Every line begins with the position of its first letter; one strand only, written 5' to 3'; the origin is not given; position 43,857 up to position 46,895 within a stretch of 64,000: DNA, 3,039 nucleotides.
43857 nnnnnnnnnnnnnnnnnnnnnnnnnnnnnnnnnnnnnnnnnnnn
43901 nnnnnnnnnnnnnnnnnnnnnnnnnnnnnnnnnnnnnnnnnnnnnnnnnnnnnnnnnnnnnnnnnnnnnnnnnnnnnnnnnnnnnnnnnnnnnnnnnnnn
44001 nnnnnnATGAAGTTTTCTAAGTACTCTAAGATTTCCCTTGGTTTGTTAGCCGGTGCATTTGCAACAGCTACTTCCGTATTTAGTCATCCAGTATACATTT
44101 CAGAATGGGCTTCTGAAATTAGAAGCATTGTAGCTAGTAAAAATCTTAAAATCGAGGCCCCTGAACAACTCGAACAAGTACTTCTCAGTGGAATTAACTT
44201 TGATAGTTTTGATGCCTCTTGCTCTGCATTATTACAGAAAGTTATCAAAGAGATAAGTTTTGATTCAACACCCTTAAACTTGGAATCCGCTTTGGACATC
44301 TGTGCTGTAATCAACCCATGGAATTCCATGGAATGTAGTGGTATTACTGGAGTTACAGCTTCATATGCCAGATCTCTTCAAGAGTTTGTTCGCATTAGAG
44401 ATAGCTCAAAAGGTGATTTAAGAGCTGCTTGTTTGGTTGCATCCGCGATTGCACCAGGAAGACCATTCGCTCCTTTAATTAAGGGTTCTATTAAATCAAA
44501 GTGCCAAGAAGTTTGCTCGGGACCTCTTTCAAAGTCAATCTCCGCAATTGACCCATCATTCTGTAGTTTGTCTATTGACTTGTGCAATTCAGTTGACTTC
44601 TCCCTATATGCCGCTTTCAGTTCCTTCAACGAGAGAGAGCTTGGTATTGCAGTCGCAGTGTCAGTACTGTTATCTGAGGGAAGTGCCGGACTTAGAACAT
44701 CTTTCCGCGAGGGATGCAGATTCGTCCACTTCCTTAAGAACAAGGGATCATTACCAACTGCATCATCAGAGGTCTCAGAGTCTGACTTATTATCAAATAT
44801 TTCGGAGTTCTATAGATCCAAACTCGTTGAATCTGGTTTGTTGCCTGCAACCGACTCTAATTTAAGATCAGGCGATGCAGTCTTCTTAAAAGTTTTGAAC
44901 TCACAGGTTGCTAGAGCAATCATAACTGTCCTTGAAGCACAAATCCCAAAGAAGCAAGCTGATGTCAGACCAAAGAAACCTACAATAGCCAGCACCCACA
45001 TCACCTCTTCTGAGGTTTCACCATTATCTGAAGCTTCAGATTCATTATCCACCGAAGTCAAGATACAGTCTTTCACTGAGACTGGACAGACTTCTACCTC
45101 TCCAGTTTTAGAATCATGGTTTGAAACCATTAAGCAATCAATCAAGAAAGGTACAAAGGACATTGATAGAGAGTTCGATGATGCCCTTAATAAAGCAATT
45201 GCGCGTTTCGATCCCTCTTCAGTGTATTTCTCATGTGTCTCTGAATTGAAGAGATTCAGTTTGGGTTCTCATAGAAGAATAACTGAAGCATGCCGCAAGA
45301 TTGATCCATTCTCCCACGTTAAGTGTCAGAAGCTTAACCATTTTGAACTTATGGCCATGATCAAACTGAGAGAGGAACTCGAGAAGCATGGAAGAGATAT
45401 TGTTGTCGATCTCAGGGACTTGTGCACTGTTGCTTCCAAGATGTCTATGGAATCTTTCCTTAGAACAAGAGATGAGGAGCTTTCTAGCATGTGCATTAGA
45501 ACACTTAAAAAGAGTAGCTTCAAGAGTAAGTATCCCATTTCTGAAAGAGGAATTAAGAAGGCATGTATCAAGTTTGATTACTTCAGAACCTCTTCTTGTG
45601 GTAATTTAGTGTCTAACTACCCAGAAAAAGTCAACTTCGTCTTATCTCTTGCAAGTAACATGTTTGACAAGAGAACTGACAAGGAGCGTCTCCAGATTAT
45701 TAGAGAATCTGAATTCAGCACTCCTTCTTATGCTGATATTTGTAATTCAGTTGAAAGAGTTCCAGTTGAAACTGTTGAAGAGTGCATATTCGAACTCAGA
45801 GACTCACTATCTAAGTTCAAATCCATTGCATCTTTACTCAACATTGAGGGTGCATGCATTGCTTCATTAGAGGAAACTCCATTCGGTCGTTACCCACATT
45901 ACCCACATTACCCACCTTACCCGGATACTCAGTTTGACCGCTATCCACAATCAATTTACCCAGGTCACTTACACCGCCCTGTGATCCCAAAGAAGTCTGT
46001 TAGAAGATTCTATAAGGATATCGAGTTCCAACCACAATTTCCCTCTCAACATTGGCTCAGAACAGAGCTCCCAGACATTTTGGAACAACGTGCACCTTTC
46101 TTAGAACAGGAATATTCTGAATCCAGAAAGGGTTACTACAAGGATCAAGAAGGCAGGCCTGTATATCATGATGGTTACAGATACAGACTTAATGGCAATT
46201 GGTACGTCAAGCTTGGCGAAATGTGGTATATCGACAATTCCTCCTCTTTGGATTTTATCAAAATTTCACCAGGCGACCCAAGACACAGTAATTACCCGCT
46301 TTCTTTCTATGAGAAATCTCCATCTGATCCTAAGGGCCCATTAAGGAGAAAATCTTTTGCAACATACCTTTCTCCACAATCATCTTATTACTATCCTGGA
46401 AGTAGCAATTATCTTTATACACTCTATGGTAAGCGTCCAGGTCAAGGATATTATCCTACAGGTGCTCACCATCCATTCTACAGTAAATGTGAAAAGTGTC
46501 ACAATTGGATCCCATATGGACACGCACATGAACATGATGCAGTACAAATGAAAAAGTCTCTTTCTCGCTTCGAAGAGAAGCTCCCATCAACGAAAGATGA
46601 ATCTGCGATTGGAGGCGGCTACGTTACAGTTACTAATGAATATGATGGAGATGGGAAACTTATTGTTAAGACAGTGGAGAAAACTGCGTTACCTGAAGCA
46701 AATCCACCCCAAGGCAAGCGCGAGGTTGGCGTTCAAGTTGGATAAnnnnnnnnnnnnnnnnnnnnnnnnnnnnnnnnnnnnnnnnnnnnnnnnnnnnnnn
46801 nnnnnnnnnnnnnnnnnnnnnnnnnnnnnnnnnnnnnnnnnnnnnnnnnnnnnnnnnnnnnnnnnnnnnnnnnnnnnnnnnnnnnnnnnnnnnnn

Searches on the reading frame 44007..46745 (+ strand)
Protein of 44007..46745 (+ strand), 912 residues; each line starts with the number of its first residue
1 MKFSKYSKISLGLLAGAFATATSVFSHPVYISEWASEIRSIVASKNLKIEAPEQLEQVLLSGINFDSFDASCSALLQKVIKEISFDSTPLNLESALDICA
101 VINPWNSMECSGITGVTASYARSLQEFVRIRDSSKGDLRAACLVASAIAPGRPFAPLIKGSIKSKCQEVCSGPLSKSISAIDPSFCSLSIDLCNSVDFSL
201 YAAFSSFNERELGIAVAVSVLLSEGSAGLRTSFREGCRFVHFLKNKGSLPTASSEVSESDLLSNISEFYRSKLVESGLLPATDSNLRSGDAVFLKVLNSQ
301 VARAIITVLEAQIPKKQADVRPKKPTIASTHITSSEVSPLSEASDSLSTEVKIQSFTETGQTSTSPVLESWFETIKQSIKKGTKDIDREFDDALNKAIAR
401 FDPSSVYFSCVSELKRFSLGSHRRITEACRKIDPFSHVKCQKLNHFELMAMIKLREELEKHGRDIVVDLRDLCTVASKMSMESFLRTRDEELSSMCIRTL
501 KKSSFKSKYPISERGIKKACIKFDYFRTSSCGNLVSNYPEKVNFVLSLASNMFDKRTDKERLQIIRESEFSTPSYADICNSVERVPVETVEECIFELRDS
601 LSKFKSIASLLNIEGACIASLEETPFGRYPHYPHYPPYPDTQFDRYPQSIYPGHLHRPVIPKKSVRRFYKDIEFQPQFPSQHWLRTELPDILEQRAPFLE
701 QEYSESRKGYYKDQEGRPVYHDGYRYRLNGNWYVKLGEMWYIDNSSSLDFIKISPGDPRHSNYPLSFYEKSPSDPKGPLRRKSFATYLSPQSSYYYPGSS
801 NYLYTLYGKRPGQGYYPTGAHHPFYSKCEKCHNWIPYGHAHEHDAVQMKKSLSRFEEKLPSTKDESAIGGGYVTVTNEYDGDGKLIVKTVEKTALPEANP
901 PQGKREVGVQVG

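Call 3: search_protein_families(library=pfam, proteins=[window:44007-46745:+], max_evalue=1)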
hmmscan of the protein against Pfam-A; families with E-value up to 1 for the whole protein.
window:44007-46745:+ (912 aa): 1 family
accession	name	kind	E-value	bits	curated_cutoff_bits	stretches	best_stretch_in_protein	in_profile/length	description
PF23019.1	DUF7033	-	0.17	12.7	27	0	852-865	13-26/90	Family of unknown function (DUF7033)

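Call 66: list_cluster_members(proteins=[window:44007-46742:+, window:50787-51095:+, window:51628-54720:+, window:43097-43666:+, window:57160-59931:+])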
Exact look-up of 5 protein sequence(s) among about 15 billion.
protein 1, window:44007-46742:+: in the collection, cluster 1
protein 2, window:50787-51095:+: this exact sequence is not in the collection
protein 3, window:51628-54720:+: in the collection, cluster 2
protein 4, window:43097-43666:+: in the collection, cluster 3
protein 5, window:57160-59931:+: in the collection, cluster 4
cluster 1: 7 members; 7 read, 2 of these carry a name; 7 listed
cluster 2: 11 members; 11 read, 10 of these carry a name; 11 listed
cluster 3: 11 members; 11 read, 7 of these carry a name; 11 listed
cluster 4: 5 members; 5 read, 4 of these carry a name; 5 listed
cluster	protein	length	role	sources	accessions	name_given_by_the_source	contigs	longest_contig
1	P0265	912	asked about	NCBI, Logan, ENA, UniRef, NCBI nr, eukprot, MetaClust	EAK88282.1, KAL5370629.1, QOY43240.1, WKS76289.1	hypothetical protein [Cryptosporidium parvum Iowa II] | Uncharacterized protein n=2 Tax=Cryptosporidium parvum TaxID=5807 RepID=Q5CS75_CRYPI | QOY43240.1 hypothetical protein CPATCC_000009 [Cryptosporidium parvum]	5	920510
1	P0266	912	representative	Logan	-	-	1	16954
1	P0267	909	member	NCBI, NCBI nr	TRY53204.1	Uncharacterized protein CTYZ_00003979 [Cryptosporidium tyzzeri]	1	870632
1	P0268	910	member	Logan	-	-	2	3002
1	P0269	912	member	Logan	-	-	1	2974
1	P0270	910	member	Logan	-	-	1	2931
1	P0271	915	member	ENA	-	-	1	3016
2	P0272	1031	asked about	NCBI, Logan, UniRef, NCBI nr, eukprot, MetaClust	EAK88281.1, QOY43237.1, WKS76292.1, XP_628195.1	insulinase-like peptidase, telomeric gene [Cryptosporidium parvum Iowa II] | Insulinase-like peptidase, telomeric protein n=2 Tax=Cryptosporidium parvum TaxID=5807 ... | QOY43237.1 hypothetical protein CPATCC_000005 [Cryptosporidium parvum]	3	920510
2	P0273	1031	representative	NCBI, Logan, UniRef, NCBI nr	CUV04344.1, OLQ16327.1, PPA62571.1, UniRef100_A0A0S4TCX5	unnamed protein product [Cryptosporidium hominis] | Uncharacterized protein n=1 Tax=Cryptosporidium hominis TaxID=237895 ... | hypothetical protein ChTU502y2012_376g0015 [Cryptosporidium hominis]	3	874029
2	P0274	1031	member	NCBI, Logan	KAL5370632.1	insulinase-like peptidase [Cryptosporidium parvum]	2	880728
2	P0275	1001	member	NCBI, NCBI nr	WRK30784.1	Insulinase-like peptidase/telomeric protein [Cryptosporidium parvum]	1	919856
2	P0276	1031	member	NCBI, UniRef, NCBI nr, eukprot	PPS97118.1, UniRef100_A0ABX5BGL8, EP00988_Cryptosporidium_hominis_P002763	Insulinase-like peptidase/telomeric protein [Cryptosporidium hominis] | Insulinase-like peptidase/telomeric protein n=1 Tax=Cryptosporidium hominis TaxID=237895 ... | PPS97118.1 Insulinase-like peptidase/telomeric protein [Cryptosporidium hominis]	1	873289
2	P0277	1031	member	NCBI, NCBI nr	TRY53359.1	Insulinase-like peptidase/telomeric protein [Cryptosporidium tyzzeri]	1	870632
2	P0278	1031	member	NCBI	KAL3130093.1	insulinase-like peptidase [Cryptosporidium hominis]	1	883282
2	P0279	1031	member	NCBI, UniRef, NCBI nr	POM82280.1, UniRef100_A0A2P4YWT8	hypothetical protein CmeUKMEL1_01605 [Cryptosporidium meleagridis] | Uncharacterized protein n=1 Tax=Cryptosporidium meleagridis TaxID=93969 ...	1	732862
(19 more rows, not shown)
